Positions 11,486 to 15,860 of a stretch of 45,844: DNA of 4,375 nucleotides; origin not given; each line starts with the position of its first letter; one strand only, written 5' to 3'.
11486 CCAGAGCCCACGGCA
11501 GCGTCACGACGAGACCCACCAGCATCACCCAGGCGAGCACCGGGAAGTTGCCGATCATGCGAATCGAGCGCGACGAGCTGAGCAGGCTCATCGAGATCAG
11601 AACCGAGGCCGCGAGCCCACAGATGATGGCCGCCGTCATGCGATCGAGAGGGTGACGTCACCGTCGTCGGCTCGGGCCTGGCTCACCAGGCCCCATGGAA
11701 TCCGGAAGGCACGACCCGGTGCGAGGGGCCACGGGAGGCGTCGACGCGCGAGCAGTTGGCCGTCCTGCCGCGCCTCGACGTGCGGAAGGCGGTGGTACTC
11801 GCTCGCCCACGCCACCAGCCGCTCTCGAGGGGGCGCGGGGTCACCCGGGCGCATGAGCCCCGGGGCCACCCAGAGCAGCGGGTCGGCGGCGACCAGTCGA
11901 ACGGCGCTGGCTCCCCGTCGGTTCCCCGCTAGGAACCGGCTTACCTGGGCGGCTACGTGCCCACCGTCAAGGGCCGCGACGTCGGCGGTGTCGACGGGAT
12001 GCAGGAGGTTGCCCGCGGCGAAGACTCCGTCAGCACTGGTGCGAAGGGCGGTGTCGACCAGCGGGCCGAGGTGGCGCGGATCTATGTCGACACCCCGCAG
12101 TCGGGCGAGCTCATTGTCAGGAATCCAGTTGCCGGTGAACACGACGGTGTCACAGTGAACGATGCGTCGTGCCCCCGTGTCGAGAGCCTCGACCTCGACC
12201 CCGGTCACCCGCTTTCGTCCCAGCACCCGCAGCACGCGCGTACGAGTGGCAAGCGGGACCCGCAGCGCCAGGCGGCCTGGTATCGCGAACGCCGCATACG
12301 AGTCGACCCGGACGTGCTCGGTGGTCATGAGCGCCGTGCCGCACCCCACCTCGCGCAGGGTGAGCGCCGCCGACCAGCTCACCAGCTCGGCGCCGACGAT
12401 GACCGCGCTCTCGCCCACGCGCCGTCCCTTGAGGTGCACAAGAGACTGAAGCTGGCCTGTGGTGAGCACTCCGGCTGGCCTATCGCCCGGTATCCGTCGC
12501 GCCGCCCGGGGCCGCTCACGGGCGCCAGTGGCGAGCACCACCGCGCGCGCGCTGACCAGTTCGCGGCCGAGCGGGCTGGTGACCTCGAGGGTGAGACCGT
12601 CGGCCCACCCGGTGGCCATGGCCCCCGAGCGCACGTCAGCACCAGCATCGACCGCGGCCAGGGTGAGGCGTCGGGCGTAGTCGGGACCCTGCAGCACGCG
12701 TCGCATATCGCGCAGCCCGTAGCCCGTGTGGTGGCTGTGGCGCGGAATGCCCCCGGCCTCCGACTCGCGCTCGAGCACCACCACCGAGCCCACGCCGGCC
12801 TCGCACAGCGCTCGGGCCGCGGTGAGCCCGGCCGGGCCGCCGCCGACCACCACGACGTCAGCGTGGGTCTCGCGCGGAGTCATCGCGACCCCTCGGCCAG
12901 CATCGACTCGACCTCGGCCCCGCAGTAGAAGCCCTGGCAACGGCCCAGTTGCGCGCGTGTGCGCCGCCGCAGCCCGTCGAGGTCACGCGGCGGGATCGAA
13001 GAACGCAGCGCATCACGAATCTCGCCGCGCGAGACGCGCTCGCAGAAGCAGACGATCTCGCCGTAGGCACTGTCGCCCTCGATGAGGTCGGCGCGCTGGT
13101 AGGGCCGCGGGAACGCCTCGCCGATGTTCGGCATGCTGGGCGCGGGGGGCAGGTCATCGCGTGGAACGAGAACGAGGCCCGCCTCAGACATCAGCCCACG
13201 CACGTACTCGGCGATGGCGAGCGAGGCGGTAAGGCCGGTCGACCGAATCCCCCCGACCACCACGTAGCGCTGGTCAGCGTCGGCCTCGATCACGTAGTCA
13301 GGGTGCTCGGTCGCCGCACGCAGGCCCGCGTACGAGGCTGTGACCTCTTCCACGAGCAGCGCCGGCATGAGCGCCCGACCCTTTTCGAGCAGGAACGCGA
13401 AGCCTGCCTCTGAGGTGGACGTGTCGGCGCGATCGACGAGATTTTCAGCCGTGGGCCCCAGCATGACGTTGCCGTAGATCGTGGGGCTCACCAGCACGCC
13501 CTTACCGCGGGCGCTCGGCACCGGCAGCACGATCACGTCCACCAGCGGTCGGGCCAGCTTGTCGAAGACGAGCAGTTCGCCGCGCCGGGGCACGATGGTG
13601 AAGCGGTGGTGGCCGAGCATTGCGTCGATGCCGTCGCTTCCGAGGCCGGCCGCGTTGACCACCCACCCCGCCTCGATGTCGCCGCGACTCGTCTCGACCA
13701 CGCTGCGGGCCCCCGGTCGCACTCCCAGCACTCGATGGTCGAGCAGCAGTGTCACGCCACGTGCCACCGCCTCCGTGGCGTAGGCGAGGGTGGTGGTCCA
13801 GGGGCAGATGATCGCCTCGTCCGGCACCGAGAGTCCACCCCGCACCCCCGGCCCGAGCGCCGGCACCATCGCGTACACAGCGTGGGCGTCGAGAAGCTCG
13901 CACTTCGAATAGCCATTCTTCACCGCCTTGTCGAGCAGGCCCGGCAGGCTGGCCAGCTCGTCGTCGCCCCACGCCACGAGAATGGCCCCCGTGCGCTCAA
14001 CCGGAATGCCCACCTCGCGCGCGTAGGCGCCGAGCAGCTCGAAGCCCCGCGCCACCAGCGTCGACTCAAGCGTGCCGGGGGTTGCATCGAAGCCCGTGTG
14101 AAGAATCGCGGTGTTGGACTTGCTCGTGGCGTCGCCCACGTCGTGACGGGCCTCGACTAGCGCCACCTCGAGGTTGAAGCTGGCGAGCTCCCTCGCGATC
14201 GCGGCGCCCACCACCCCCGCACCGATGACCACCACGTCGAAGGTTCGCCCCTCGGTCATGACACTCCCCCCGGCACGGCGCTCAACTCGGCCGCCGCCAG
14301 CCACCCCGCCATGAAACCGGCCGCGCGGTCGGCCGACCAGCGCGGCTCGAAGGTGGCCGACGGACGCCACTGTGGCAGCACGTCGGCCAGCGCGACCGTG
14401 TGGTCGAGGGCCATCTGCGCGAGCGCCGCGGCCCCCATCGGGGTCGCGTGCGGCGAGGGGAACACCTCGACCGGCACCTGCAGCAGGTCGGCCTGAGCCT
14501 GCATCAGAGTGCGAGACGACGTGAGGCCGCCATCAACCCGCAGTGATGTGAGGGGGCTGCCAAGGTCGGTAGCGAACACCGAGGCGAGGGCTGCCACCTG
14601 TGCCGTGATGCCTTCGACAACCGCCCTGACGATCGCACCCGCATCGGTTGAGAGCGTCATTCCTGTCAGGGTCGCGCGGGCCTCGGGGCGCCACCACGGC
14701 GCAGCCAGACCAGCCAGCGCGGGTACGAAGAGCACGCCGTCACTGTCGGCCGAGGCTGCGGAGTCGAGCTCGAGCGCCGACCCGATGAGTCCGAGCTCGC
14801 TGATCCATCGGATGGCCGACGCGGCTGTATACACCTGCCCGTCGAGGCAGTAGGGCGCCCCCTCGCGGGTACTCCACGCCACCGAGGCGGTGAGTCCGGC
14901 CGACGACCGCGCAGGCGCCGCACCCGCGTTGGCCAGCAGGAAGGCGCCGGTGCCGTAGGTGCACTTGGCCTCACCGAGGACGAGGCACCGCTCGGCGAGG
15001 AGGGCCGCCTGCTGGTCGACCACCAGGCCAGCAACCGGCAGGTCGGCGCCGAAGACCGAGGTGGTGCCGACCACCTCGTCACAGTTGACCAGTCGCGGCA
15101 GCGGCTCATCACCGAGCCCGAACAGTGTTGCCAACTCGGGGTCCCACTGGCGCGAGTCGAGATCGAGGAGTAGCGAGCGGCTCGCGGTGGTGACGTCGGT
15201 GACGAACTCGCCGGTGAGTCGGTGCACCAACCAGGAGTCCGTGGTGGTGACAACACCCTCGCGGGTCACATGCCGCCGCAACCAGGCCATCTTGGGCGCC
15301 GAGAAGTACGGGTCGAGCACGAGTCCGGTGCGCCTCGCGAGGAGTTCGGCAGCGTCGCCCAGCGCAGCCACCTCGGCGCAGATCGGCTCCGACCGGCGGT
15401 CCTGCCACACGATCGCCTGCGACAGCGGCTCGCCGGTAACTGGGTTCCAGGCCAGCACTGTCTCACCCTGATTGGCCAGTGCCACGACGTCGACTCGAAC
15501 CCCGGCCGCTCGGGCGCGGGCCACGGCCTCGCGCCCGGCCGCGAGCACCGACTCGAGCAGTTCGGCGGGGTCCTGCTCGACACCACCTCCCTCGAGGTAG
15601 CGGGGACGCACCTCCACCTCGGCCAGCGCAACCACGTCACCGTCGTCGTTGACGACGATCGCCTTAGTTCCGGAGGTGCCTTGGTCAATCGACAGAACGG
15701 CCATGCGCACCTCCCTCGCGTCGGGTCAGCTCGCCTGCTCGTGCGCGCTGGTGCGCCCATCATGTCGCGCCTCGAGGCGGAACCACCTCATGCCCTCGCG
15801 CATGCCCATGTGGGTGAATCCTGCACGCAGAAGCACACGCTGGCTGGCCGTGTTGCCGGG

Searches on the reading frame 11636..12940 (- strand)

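Call 79: search_protein_families(library=pfam, proteins=[window:11636-12940:-], max_evalue=0.00001)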
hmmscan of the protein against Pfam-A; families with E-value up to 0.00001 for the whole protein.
window:11636-12940:- (434 aa): 7 families
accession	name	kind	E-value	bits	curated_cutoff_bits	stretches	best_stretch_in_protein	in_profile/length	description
PF07992.20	Pyr_redox_2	-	1.2e-20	74.6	26.1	1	28-323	2-288/291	Pyridine nucleotide-disulphide oxidoreductase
PF01266.30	DAO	-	1.7e-10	41.4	27.9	1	28-64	1-37/353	FAD dependent oxidoreductase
PF13738.12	Pyr_redox_3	-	6.3e-09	35.9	30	0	30-60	1-31/305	Pyridine nucleotide-disulphide oxidoreductase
PF13450.12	NAD_binding_8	-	2.3e-07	31.4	21.9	1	31-76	1-45/68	NAD(P)-binding Rossmann-like domain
PF01494.25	FAD_binding_3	-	4.4e-07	29.9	22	1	27-63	2-37/349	FAD binding domain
PF01946.23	Thi4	-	1.9e-06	27.7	26.2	1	26-64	17-55/235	Thi4 family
PF00890.30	FAD_binding_2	-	5.3e-06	26.3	20.4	0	28-269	1-201/414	FAD binding domain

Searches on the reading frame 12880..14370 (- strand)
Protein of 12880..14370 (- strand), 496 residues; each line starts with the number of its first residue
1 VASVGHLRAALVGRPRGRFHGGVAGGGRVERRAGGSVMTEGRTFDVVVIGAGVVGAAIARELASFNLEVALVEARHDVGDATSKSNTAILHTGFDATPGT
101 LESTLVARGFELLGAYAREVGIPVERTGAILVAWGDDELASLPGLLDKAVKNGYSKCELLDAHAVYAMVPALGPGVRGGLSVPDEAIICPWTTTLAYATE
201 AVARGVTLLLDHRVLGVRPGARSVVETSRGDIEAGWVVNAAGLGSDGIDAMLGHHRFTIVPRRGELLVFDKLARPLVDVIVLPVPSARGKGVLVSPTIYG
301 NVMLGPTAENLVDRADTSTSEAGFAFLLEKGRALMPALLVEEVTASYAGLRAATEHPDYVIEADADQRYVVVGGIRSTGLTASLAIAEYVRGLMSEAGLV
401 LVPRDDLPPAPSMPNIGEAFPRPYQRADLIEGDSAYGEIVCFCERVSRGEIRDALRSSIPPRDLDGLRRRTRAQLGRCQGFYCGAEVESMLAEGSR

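Call 79: search_protein_families(library=pfam, proteins=[window:12880-14370:-], max_evalue=0.00001)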
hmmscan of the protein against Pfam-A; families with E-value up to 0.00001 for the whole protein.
window:12880-14370:- (496 aa): 4 families
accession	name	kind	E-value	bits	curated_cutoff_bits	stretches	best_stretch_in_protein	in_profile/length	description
PF01266.30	DAO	-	1.3e-63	216.1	27.9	1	45-390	1-350/353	FAD dependent oxidoreductase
PF04324.20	Fer2_BFD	-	9.2e-10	39.2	26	1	439-493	1-50/50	BFD-like [2Fe-2S] binding domain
PF07992.20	Pyr_redox_2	-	1.4e-06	28.4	26.1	0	44-242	1-108/291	Pyridine nucleotide-disulphide oxidoreductase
PF13450.12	NAD_binding_8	-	8.9e-06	26.3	21.9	0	48-86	1-40/68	NAD(P)-binding Rossmann-like domain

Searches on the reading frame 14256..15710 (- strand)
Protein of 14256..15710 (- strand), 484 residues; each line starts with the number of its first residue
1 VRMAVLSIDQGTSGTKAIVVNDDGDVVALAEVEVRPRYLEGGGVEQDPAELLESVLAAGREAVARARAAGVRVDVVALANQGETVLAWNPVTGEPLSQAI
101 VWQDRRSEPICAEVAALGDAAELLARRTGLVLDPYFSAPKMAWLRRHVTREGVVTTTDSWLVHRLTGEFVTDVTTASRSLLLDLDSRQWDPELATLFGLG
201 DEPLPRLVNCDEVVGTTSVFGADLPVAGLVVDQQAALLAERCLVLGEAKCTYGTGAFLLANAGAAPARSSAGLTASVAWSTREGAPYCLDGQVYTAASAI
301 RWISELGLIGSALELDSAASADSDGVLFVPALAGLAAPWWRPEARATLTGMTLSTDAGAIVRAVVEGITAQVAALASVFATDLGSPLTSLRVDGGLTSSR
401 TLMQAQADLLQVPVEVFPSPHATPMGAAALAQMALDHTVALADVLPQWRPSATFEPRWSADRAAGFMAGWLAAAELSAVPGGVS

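Call 79: search_protein_families(library=pfam, proteins=[window:14256-15710:-], max_evalue=0.00001)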
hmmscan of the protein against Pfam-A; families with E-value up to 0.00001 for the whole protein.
window:14256-15710:- (484 aa): 2 families
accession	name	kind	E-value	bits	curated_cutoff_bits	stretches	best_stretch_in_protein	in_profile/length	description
PF00370.27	FGGY_N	-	2.4e-50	171.9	28.8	1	5-238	2-244/245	FGGY family of carbohydrate kinases, N-terminal domain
PF02782.22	FGGY_C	-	6e-32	111.5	27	1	248-434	1-197/198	FGGY family of carbohydrate kinases, C-terminal domain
